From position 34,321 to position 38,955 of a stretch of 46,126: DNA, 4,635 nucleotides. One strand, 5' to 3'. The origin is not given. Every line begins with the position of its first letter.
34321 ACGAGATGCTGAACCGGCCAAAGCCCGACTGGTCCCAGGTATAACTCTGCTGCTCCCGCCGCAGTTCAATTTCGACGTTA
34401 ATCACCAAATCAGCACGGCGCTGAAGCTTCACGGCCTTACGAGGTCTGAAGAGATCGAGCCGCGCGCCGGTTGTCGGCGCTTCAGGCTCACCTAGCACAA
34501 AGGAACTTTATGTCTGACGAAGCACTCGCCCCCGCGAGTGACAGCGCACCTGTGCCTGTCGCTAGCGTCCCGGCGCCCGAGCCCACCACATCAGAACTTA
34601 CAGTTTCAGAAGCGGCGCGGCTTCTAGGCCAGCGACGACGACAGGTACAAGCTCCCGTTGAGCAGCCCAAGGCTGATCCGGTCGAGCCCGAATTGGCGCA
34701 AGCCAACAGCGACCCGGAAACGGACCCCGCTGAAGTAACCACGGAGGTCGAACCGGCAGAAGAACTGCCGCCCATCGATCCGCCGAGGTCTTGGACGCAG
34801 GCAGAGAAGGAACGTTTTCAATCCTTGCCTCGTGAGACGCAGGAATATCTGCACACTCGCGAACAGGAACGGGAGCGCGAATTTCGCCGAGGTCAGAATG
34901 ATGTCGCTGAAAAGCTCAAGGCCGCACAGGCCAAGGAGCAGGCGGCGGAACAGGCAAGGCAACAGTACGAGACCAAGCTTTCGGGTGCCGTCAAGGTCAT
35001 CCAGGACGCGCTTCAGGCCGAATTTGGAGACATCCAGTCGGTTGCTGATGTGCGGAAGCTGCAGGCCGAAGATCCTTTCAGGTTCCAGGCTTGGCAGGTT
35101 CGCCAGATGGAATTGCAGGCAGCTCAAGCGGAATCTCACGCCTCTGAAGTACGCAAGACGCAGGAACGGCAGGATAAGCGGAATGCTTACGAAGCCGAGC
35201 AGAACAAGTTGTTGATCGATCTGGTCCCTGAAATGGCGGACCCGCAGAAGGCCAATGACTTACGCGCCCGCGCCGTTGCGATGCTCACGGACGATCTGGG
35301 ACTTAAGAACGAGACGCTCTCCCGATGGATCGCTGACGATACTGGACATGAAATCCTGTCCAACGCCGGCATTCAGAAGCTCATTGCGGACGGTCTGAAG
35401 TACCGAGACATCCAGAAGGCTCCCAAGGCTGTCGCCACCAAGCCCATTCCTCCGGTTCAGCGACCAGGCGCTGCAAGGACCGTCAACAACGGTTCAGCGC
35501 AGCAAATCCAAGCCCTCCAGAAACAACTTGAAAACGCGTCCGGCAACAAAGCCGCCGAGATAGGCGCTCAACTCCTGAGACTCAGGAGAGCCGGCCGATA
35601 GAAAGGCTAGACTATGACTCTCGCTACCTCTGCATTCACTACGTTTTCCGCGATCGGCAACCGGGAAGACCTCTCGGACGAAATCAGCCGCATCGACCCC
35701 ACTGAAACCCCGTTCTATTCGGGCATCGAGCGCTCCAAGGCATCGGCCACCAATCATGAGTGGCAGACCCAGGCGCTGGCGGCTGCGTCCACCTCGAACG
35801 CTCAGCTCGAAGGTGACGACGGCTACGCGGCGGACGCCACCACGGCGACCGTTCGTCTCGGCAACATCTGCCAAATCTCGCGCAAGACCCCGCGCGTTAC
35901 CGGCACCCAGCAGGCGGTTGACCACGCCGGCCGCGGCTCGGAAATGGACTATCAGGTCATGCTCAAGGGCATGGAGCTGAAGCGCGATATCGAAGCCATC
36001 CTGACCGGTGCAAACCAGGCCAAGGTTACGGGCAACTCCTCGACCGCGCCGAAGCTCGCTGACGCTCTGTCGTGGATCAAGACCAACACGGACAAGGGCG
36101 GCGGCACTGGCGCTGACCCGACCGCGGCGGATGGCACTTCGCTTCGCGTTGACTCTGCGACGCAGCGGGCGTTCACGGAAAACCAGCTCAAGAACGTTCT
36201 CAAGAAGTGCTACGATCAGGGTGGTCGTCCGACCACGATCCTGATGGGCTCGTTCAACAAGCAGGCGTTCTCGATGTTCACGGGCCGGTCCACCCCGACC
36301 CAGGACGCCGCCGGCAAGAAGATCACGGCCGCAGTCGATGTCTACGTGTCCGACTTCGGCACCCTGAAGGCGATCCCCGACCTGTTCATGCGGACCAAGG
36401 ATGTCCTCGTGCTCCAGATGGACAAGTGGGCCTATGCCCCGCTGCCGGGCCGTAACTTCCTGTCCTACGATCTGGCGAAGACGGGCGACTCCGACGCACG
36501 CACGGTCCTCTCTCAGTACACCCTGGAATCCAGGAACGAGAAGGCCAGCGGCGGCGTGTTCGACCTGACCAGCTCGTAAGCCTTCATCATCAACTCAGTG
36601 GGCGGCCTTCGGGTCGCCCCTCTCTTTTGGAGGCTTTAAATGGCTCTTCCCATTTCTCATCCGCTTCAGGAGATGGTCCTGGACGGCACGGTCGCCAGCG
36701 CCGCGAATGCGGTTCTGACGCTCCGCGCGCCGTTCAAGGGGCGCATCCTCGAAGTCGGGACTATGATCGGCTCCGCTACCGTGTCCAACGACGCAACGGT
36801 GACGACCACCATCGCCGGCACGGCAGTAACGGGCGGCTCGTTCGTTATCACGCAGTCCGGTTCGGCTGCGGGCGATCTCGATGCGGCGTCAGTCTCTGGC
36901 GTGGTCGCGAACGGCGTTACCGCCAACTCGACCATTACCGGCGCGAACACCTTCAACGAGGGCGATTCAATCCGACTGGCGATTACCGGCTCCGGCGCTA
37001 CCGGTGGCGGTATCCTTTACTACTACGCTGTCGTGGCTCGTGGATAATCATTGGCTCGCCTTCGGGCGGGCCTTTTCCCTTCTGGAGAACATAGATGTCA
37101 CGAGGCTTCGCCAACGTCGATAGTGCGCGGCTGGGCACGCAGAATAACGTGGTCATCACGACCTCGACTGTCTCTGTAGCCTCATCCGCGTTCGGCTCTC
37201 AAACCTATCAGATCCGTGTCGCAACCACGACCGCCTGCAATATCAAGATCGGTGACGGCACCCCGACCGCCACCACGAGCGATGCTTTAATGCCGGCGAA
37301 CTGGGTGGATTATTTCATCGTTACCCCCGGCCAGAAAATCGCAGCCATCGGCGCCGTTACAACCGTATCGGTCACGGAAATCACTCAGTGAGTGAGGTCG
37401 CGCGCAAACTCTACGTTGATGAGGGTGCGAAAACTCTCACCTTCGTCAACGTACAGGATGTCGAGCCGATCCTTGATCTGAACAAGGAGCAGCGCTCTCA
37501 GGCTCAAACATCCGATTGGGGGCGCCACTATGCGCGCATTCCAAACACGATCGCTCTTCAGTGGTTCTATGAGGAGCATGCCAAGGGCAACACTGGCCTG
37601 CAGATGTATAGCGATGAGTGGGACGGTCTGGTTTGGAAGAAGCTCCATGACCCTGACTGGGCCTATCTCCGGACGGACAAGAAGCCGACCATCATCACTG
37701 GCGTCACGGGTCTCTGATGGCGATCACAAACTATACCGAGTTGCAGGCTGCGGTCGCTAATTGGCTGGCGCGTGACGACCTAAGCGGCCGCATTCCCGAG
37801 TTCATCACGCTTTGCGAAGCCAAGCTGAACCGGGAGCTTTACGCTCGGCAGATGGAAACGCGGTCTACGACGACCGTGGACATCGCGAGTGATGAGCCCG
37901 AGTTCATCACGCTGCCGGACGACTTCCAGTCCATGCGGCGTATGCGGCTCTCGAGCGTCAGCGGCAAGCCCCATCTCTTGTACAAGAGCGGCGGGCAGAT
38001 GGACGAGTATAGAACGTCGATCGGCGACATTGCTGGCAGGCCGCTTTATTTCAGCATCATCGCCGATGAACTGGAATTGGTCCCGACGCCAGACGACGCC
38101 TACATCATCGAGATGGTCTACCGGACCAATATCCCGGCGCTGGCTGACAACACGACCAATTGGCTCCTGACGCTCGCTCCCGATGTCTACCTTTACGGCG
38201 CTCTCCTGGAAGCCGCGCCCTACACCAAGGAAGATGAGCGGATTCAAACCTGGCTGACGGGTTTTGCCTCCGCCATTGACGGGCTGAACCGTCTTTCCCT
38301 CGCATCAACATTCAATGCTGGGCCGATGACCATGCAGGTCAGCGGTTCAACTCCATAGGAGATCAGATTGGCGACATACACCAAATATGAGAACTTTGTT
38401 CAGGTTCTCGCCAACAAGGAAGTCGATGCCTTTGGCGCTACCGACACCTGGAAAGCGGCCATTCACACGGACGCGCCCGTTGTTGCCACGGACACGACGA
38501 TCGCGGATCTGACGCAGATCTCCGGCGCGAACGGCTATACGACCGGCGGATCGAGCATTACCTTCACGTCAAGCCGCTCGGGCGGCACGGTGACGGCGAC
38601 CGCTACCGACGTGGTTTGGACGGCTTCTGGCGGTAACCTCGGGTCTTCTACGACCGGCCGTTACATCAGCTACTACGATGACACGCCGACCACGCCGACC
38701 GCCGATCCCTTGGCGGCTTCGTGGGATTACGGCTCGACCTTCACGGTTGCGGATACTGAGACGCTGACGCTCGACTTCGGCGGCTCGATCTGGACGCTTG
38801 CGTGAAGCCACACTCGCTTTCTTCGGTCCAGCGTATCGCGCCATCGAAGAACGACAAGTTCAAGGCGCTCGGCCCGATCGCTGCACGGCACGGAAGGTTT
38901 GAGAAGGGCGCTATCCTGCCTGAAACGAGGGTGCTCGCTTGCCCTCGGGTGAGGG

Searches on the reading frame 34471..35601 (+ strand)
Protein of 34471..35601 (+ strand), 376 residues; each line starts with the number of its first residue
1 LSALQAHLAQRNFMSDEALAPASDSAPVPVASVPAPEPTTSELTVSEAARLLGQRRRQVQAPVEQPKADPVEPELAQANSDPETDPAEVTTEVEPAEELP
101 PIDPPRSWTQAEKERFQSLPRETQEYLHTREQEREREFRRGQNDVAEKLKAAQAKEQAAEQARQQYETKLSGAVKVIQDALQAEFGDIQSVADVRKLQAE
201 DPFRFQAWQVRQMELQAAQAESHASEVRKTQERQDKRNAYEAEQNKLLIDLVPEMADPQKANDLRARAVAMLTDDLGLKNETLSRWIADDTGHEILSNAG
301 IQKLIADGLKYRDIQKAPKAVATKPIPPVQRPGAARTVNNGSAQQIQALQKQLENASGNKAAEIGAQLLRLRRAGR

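Call 3: search_protein_families(library=pfam, proteins=[window:34471-35601:+], max_evalue=0.01)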
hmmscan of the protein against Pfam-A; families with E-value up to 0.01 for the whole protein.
window:34471-35601:+ (376 aa): 0 families

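Call 4: search_protein_families(library=phrogs, proteins=[window:34471-35601:+], max_evalue=0.001)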
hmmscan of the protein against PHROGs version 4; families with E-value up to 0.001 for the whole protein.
window:34471-35601:+ (376 aa): 1 family
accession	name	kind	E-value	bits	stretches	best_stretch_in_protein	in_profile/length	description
phrog_3927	-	head and packaging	1e-12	49.3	1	134-362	118-334/342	head scaffolding protein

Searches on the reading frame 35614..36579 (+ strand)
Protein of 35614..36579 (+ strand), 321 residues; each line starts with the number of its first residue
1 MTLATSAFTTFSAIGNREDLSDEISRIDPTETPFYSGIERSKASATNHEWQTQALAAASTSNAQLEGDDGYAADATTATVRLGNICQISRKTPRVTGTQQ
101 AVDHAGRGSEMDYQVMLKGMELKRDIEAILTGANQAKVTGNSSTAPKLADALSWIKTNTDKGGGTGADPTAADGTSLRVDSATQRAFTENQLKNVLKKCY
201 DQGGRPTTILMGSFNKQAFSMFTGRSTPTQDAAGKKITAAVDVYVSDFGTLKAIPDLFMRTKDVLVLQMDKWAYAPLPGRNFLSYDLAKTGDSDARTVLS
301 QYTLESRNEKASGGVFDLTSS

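Call 3: search_protein_families(library=pfam, proteins=[window:35614-36579:+], max_evalue=0.01)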
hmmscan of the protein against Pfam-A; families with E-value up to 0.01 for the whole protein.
window:35614-36579:+ (321 aa): 1 family
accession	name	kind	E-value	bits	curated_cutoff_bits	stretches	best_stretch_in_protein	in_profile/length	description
PF17236.8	SU10_MCP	-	8.4e-91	304.9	24.1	1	9-319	3-292/292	SU10 major capsid protein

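Call 4: search_protein_families(library=phrogs, proteins=[window:35614-36579:+], max_evalue=0.001)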
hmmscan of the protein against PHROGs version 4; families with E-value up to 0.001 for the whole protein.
window:35614-36579:+ (321 aa): 1 family
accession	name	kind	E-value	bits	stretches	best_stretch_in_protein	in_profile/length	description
phrog_1328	-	head and packaging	9.2e-96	323.2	1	1-320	1-308/583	major head protein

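Call 7: search_dna_similar(query=window:35614-36579:+, collection=phages, mode=protein, max_rows=30)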
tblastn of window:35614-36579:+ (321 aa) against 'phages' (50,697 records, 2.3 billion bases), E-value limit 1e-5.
Records with a match: 309; places in all: 328; records where one place covers at least 80% of the query: 204.
Best place of each record, by identity: 60-80% 1; <60% 308.
By first word of the organism name: Pseudomonas 105; Escherichia 93; Vibrio 18; Aeromonas 11; Caudoviricetes 10; Mycobacterium 9; Proteus 8; Cronobacter 7; Sulfitobacter 7; Salmonella 7; and 21 more.
By host as written in the record: Escherichia coli 51; Pseudomonas aeruginosa 39; - 30; Pseudomonas aeruginosa PAO1 16; Aeromonas hydrophila 9; Mycobacterium smegmatis mc2 155 8; Pseudomonas sp. 7; Vibrio parahaemolyticus 6; and 91 more.
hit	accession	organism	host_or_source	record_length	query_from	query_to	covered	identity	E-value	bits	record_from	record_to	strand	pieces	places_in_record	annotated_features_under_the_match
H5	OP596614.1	Bradyrhizobium phage ppBeUSDA76-2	Bradyrhizobium elkanii USDA 76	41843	14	321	96%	62.3%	2e-98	323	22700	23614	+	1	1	DUF5309 domain-containing protein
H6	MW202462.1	Caudoviricetes sp.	Manatee Spring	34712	14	318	95%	47.7%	1e-65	228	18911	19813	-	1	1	major capsid protein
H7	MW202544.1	Bacteriophage sp.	Manatee Spring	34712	14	318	95%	47.7%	1e-65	228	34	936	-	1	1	major capsid protein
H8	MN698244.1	Pelagibacter phage HTVC106P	Candidatus Pelagibacter sp. HTCC7211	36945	14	321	96%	44.5%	2e-63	223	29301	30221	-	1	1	head protein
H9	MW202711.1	Caudoviricetes sp.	Manatee Spring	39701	17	321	95%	43.0%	4e-56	201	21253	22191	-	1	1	major capsid protein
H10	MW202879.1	Caudoviricetes sp.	Manatee Spring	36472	15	321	96%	42.4%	8e-55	197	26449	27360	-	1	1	major capsid protein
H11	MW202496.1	Caudoviricetes sp.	Manatee Spring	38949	17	321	95%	42.1%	3e-54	196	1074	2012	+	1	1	major capsid protein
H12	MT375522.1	Methylophilales phage Venkman EXVC282S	Methylophilales bacterium H5P1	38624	14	318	95%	42.0%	4e-51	187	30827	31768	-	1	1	major capsid protein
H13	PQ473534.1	Pseudomonas phage JB8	Pseudomonas sp.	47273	15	320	95%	41.2%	2e-46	173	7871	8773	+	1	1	capsid and scaffold protein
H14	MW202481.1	Caudoviricetes sp.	Manatee Spring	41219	14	318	95%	41.1%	7e-54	195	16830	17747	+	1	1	major capsid protein | hypothetical protein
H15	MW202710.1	Caudoviricetes sp.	Manatee Spring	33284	14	319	95%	40.4%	1e-46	174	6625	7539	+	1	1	major capsid protein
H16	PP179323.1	Pseudomonas phage Lyrsu01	Pseudomonas syringae USA0011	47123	15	318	95%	40.2%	1e-44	168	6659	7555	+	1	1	capsid protein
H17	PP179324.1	Pseudomonas phage Lyrsu02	Pseudomonas syringae USA0011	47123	15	318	95%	40.2%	1e-44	168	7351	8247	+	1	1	capsid protein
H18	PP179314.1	Pseudomonas phage Lyrsu03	Pseudomonas syringae P3.01.09C09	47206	15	318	95%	40.2%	1e-44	168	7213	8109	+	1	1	capsid protein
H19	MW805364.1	Octadecabacter Antarctic DB virus 2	Octadecabacter sp. strain IceBac 430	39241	15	317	94%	40.3%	1e-43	165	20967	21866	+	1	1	major capsid protein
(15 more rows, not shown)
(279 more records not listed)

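Call 9: get_annotated_region(hit=H5, flank=12000)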
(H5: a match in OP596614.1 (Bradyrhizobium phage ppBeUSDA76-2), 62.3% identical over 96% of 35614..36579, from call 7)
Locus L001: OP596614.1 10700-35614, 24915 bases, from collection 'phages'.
description: Bradyrhizobium phage ppBeUSDA76-2, complete genome.
organism: Bradyrhizobium phage ppBeUSDA76-2 (NCBI taxid 3003364)
taxonomy: Viruses; Duplodnaviria; Heunggongvirae; Uroviricota; Caudoviricetes
host: Bradyrhizobium elkanii USDA 76; source: -; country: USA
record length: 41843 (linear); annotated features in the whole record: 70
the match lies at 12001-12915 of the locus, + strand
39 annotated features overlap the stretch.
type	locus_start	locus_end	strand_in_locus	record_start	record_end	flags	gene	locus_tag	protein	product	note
CDS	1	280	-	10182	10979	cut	-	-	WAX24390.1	ERF family protein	-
CDS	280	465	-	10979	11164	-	-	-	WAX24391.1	hypothetical protein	-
CDS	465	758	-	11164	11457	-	-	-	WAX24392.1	hypothetical protein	-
CDS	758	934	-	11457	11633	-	-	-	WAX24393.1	hypothetical protein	-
CDS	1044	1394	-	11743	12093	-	-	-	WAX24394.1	hypothetical protein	-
CDS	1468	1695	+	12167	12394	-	-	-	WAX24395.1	hypothetical protein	-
CDS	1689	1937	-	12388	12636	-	-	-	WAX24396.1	hypothetical protein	-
CDS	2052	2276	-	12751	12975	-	-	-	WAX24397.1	hypothetical protein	-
CDS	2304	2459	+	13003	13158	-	-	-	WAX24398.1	hypothetical protein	-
CDS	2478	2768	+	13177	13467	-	-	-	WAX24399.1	hypothetical protein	-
CDS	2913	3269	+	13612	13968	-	-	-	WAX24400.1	hypothetical protein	-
CDS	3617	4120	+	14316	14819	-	-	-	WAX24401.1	hypothetical protein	-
CDS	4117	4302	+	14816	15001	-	-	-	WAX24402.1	hypothetical protein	-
CDS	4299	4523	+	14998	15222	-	-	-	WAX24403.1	hypothetical protein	-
CDS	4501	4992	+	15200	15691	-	-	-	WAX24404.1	GIY-YIG nuclease family protein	-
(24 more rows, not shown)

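Call 43: find_related_loci(query=window:35614-36579:+, collection=genome_contigs, flank=10000)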
Query window:35614-36579:+ (321 aa) in genome_contigs; peptide patterns used: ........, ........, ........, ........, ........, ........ (x = any residue, [..] = any of these).
128 stretches matched a pattern; 86 encode a relative of the query (tblastn E <= 1e-3); the best 80 are kept; 80 distinct loci.
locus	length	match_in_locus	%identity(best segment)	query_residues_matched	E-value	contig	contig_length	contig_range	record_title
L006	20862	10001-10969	80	1-321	6e-178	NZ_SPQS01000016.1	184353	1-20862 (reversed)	Bradyrhizobium frederickii strain CNPSo 3426 scaffold_15, whole genome shotgun sequence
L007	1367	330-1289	70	1-321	8e-159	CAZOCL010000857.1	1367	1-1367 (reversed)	MAG TPA_asm: uncultured Klebsiella sp. isolate SRP193066_co2_110 genome assembly, contig: NODE_80340_length_1367_cov_2.5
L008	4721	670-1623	65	1-321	7e-137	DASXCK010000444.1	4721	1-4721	MAG TPA_asm: Xanthobacteraceae bacterium isolate SMAG_U5058 k141_2609461, whole genome shotgun sequence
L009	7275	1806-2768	64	1-321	2e-131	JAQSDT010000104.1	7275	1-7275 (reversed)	MAG: bacterium isolate D1-2020 MAG008 NODE_1317_length_7275_cov_6.283795, whole genome shotgun sequence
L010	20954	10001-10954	64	1-321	4e-131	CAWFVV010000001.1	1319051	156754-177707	MAG: uncultured Alphaproteobacteria bacterium isolate MFD04967.bin.1.195 genome assembly, contig: contig_11051, whole ge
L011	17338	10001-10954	67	1-321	3e-131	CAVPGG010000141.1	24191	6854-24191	MAG: uncultured proteobacterium isolate MFD10064.bin.2.56 genome assembly, contig: contig_26802, whole genome shotgun se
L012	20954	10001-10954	63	1-321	8e-129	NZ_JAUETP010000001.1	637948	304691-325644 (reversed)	Bradyrhizobium sp. SZCCHNS2002 NODE_1, whole genome shotgun sequence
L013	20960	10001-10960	63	1-321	3e-128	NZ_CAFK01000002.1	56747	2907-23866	Bradyrhizobium sp. STM 3843, whole genome shotgun sequence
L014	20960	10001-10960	63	1-321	2e-127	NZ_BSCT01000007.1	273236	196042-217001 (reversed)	Bradyrhizobium sp. SSBR45G sequence07, whole genome shotgun sequence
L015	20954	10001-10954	66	1-321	1e-126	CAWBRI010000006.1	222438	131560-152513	MAG: uncultured proteobacterium isolate MFD02134.bin.2.163 genome assembly, contig: contig_2379, whole genome shotgun se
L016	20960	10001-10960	63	1-321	2e-126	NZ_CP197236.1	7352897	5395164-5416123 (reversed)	Bradyrhizobium sp. 930_D9_N1_4 chromosome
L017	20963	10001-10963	62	1-321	3e-126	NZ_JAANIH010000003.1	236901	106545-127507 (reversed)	Bradyrhizobium campsiandrae strain INPA 394B NODE_3_length_236901_cov_12.856200, whole genome shotgun sequence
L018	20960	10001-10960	62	1-321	7e-126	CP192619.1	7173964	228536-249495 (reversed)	Bradyrhizobium oligotrophicum S58 strain E20 chromosome, complete genome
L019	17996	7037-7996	64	1-321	3e-125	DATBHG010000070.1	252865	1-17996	MAG TPA_asm: Xanthobacteraceae bacterium isolate SMAG_U3858 k141_832061, whole genome shotgun sequence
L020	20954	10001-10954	61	1-321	2e-123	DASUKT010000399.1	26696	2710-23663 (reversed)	MAG TPA_asm: Pseudolabrys sp. isolate SMAG_U1523 k141_103243, whole genome shotgun sequence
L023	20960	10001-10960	61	1-321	2e-121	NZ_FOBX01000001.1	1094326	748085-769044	Bradyrhizobium sp. OK095, whole genome shotgun sequence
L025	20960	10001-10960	61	1-321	8e-121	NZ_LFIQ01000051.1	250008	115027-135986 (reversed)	Bradyrhizobium pachyrhizi strain PAC 48 contig_574, whole genome shotgun sequence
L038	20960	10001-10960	61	1-321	2e-118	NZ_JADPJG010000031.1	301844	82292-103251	Bradyrhizobium sp. 21 21_19, whole genome shotgun sequence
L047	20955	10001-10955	68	1-321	2e-118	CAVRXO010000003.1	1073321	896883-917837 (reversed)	MAG: uncultured Alphaproteobacteria bacterium isolate MFD06092.bin.2.193 genome assembly, contig: contig_21054, whole ge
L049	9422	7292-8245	66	1-321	8e-137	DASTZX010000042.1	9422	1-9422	MAG TPA_asm: Xanthobacteraceae bacterium isolate SMAG_U2480 k141_120582, whole genome shotgun sequence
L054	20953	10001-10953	65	1-321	3e-111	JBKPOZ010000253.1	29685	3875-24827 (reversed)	MAG: Pseudomonadota bacterium isolate GS_HAYS_MAG_00001 GS_HAYS_000000073536, whole genome shotgun sequence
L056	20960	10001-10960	61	1-321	6e-118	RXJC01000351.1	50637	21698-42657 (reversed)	MAG: Bradyrhizobiaceae bacterium isolate AWTP1-5 sample_185_scaffold_57, whole genome shotgun sequence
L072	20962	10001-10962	66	1-321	2e-100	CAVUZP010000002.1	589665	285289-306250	MAG: uncultured Alphaproteobacteria bacterium isolate MFD04212.bin.2.89 genome assembly, contig: contig_304, whole genom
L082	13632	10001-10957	65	1-321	3e-138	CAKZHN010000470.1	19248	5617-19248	MAG TPA_asm: uncultured Rhodoplanes sp. isolate SRR6145091_bin.7_CONCOCT_v1.1_MAG genome assembly, contig: ERZ1023350.20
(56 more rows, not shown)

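Call 47: search_protein_families(library=pfam, proteins=[L017:4032-5066:+, L017:5078-5536:+, L010:6271-7554:+, L020:6429-7772:+, L082:5242-6027:+, L082:6027-6434:+, L019:4513-5433:+, L023:5653-6648:+], max_evalue=0.001)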
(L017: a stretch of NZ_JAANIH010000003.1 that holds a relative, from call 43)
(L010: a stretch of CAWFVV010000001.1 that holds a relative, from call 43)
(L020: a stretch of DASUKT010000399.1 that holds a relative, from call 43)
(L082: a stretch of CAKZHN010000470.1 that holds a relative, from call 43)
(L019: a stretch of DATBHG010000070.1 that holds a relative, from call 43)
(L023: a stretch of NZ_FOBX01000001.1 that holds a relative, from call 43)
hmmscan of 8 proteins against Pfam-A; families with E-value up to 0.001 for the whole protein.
L017:4032-5066:+ (344 aa): 1 family
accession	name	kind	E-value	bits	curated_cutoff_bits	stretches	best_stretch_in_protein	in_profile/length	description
PF14414.12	WHH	-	6.1e-13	48.7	25.1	1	290-336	3-42/43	A nuclease of the HNH/ENDO VII superfamily with conserved WHH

L017:5078-5536:+ (152 aa): 2 families
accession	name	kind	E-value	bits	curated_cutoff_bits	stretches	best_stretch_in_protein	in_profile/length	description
PF09346.15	SMI1_KNR4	-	1.5e-22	81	25.4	1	11-142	1-124/125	SMI1 / KNR4 family (SUKH-1)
PF14568.11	SUKH_6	-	1.1e-16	61.9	27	1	15-141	2-119/119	SMI1-KNR4 cell-wall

L010:6271-7554:+ (427 aa): 0 families

L020:6429-7772:+ (447 aa): 1 family
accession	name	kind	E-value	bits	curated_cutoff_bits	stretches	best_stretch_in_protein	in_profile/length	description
PF18760.7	ART-PolyVal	-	1.9e-06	29.1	31.2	1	185-232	8-47/140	ADP-Ribosyltransferase in polyvalent proteins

L082:5242-6027:+ (261 aa): 0 families

L082:6027-6434:+ (135 aa): 0 families

L019:4513-5433:+ (306 aa): 0 families

L023:5653-6648:+ (331 aa): 2 families
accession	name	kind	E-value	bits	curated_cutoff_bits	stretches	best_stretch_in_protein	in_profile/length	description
PF14414.12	WHH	-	1.9e-12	47.2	25.1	1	279-323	5-42/43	A nuclease of the HNH/ENDO VII superfamily with conserved WHH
PF12639.13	Colicin-DNase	-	9.9e-05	23.5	25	1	249-316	24-96/96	DNase/tRNase domain of colicin-like bacteriocin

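Call 48: search_protein_families(library=pfam, proteins=[L054:7374-8288:+, L056:5002-5949:+, L049:4071-4988:+, L072:4729-5730:+, L047:7086-7970:+, L012:2491-3330:+, L012:4306-5505:+, L014:5454-6344:+, L025:4017-4799:+, L038:1901-3052:+], max_evalue=0.001)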
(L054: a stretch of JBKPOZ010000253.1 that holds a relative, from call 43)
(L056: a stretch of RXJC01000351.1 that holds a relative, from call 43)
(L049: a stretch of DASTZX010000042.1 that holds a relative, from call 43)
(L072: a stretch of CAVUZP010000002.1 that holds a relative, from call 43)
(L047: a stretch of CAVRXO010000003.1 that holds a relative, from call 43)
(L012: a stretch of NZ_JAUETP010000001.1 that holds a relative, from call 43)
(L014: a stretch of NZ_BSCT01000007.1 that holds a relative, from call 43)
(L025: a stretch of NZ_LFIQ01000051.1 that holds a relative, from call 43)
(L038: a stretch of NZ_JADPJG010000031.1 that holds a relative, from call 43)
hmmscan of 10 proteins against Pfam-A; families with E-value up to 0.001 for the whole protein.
L054:7374-8288:+ (304 aa): 0 families

L056:5002-5949:+ (315 aa): 0 families

L049:4071-4988:+ (305 aa): 0 families

L072:4729-5730:+ (333 aa): 1 family
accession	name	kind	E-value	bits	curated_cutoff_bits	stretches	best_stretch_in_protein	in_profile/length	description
PF23899.1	SU10_portal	-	1e-30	107.2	30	1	169-250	387-470/593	Phage SU10 portal protein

L047:7086-7970:+ (294 aa): 0 families

L012:2491-3330:+ (279 aa): 0 families

L012:4306-5505:+ (399 aa): 0 families

L014:5454-6344:+ (296 aa): 0 families

L025:4017-4799:+ (260 aa): 0 families

L038:1901-3052:+ (383 aa): 0 families

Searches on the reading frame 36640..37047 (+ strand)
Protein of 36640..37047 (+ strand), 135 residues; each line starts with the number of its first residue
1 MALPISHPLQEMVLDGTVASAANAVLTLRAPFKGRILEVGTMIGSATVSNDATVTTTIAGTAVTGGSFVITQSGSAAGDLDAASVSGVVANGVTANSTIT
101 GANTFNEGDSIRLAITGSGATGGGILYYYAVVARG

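Call 34: search_protein_families(library=pfam, proteins=[window:36640-37047:+], max_evalue=0.01)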
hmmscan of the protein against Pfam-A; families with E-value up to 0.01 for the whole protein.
window:36640-37047:+ (135 aa): 0 families

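Call 35: search_protein_families(library=phrogs, proteins=[window:36640-37047:+], max_evalue=0.001)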
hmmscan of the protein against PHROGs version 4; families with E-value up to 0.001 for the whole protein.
window:36640-37047:+ (135 aa): 1 family
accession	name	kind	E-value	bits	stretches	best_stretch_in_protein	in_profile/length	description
phrog_7598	-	unknown function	0.00054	21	1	9-58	14-63/105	-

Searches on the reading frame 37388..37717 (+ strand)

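Call 34: search_protein_families(library=pfam, proteins=[window:37388-37717:+], max_evalue=0.01)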
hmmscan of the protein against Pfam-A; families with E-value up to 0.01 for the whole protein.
window:37388-37717:+ (109 aa): 0 families

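Call 35: search_protein_families(library=phrogs, proteins=[window:37388-37717:+], max_evalue=0.001)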
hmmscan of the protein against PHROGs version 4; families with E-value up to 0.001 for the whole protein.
window:37388-37717:+ (109 aa): 1 family
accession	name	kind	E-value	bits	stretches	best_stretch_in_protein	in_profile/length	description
phrog_3982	-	unknown function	3.9e-14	53.8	1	7-98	21-109/112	-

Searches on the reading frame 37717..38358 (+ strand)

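Call 34: search_protein_families(library=pfam, proteins=[window:37717-38358:+], max_evalue=0.01)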
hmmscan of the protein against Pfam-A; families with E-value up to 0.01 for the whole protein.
window:37717-38358:+ (213 aa): 1 family
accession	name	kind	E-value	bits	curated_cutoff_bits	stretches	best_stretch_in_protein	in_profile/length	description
PF24175.2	SU10_adaptor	-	4.2e-36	125.7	27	1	4-194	1-185/194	SU10 adaptor protein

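Call 35: search_protein_families(library=phrogs, proteins=[window:37717-38358:+], max_evalue=0.001)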
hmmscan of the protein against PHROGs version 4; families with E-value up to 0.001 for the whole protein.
window:37717-38358:+ (213 aa): 1 family
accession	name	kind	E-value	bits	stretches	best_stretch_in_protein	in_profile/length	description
phrog_2941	-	head and packaging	1.4e-48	166.3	1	1-205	1-202/208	virion structural protein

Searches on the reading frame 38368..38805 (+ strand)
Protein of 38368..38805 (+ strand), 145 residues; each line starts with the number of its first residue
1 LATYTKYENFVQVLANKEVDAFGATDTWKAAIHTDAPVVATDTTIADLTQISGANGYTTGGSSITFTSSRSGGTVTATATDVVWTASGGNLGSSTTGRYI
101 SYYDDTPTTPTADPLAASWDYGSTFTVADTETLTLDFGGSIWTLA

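Call 34: search_protein_families(library=pfam, proteins=[window:38368-38805:+], max_evalue=0.01)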
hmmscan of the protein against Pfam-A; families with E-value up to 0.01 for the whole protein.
window:38368-38805:+ (145 aa): 0 families

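Call 35: search_protein_families(library=phrogs, proteins=[window:38368-38805:+], max_evalue=0.001)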
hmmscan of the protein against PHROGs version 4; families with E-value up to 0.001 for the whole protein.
window:38368-38805:+ (145 aa): 1 family
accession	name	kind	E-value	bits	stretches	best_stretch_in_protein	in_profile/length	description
phrog_644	-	unknown function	8.9e-12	46.2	1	2-137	2-134/174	-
